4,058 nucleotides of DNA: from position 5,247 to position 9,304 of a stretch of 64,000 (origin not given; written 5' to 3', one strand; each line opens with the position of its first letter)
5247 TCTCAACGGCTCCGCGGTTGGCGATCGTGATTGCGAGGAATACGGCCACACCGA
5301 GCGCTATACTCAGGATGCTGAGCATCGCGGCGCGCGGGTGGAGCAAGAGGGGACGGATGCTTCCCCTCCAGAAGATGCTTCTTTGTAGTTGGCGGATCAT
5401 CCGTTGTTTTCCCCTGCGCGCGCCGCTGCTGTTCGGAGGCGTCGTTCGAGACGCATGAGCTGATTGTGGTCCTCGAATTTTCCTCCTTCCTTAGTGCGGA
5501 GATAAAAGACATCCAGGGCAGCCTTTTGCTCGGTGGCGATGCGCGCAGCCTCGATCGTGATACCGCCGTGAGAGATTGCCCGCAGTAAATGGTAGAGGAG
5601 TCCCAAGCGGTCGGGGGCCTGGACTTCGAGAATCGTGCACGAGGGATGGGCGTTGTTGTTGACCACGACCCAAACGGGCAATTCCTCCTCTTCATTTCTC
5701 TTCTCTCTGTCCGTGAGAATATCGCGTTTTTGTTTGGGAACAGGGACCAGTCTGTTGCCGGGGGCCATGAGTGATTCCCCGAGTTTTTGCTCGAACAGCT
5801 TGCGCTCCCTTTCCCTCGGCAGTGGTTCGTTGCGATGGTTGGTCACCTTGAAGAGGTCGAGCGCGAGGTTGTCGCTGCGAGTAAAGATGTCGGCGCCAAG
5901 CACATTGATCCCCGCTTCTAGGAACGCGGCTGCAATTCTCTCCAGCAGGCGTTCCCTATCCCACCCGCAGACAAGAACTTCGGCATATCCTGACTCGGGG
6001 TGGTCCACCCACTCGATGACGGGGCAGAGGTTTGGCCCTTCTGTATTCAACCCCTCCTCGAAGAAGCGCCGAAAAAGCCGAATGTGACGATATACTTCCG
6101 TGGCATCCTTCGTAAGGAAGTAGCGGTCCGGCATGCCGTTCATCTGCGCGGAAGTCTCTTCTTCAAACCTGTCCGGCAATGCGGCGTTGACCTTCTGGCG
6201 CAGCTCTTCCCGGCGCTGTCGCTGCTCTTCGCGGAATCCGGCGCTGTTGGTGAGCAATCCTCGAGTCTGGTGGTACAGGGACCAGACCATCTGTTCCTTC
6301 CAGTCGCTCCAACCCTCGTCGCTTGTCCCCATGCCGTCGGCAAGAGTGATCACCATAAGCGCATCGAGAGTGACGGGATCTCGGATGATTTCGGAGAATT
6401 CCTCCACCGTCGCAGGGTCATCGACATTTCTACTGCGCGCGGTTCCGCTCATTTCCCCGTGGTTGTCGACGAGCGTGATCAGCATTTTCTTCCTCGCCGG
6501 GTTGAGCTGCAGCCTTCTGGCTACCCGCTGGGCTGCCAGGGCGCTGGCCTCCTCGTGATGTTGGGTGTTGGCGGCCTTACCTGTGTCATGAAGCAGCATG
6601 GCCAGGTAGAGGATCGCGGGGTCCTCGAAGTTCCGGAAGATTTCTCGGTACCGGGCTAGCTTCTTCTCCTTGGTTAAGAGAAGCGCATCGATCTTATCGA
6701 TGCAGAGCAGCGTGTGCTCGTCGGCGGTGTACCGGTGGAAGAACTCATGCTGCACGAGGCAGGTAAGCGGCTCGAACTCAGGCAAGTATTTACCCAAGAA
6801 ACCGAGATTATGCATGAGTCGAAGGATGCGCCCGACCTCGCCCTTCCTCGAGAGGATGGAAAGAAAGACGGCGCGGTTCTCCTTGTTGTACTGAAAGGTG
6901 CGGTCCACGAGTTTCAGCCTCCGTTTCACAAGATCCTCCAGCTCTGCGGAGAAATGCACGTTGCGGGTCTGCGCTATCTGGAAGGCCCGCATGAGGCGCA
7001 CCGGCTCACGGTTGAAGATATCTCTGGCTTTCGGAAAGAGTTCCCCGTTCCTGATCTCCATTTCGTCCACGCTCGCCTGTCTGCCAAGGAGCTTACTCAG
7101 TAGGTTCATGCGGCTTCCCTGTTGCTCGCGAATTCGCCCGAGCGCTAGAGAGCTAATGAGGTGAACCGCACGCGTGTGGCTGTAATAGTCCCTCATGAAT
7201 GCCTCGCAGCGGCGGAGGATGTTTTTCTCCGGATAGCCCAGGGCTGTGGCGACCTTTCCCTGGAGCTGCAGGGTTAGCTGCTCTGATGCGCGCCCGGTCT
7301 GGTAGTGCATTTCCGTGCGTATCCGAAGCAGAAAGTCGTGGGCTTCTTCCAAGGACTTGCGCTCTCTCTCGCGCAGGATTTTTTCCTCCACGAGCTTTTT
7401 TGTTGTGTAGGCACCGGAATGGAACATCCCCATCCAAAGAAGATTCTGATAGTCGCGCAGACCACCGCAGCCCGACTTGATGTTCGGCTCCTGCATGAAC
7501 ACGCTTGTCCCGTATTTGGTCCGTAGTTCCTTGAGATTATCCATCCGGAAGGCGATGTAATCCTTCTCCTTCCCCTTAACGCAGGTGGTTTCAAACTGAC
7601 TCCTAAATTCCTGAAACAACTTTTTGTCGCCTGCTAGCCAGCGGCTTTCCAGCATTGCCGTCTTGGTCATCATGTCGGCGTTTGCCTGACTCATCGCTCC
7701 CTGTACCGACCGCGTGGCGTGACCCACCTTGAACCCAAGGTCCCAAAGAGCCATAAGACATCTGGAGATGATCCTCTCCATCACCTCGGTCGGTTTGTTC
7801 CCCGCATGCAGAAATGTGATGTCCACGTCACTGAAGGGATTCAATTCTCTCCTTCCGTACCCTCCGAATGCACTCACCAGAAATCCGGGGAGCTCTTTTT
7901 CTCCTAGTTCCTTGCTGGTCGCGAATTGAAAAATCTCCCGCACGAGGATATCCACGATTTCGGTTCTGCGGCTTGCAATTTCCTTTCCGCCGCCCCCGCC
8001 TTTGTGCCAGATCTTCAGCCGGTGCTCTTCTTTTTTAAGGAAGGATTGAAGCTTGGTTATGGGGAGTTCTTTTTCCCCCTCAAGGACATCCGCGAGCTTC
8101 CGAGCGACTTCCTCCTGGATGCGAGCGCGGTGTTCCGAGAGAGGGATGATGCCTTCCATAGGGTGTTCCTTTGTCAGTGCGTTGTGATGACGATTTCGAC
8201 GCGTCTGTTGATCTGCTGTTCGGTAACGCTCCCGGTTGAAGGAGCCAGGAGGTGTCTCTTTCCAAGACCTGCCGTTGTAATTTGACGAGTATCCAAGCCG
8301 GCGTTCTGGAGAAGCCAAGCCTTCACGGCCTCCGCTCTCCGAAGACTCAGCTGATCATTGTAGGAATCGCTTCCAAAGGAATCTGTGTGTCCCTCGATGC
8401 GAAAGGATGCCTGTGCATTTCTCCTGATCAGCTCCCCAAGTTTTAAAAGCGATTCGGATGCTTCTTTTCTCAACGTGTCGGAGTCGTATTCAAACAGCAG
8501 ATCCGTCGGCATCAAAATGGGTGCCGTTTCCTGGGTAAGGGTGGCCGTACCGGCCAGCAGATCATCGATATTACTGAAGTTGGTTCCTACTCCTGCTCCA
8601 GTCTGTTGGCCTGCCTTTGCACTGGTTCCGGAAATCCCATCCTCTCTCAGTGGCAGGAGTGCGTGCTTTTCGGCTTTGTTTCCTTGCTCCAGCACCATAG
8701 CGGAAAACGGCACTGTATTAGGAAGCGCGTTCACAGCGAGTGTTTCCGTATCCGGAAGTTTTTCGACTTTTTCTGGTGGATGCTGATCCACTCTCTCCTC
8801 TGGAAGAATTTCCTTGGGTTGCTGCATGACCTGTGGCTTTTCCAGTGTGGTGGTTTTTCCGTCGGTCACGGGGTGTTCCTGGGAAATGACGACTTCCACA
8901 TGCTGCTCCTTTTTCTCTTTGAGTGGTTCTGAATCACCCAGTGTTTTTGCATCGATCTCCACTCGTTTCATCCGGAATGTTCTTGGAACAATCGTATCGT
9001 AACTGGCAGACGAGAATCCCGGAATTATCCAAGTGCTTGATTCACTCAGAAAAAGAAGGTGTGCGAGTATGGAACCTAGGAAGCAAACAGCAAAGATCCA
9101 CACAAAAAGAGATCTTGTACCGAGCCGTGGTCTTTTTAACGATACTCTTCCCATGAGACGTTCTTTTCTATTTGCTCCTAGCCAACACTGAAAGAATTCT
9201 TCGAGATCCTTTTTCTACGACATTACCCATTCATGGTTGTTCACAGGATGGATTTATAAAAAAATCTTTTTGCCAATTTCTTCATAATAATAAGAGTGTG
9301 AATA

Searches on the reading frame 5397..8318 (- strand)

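Call 87: search_protein_families(library=pfam, proteins=[window:5397-8318:-], max_evalue=0.0001)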
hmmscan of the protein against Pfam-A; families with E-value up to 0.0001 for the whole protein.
window:5397-8318:- (973 aa): 5 families
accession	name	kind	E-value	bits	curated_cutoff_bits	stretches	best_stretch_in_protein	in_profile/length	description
PF08335.16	GlnD_UR_UTase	-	9.1e-30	104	21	1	258-389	6-137/141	GlnD PII-uridylyltransferase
PF01842.31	ACT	-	4.4e-08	33.2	27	0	791-842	13-65/66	ACT domain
PF24931.1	ACT_ACR9_3rd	-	3.9e-07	30.5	27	1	884-964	2-83/98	ACR9-like, ACT-like domain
PF01966.28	HD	-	3.5e-06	27.7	22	1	559-627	20-92/116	HD domain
PF13291.12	ACT_4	-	2.5e-05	25.3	27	0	897-932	9-44/80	ACT domain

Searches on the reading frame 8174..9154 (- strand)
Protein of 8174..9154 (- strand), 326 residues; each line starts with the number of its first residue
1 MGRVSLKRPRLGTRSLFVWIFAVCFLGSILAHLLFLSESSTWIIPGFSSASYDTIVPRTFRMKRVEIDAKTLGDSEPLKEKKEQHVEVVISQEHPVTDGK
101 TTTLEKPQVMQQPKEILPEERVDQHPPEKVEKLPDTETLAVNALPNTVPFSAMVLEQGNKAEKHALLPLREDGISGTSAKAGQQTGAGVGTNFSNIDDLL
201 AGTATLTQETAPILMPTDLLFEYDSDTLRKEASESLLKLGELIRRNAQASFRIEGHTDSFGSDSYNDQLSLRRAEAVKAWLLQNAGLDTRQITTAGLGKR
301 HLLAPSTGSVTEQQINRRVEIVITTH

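Call 87: search_protein_families(library=pfam, proteins=[window:8174-9154:-], max_evalue=0.0001)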
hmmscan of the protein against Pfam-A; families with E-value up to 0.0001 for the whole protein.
window:8174-9154:- (326 aa): 1 family
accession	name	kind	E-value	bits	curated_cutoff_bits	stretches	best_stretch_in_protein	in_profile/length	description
PF00691.25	OmpA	-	1.2e-19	70.9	27.2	1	220-310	1-92/98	OmpA family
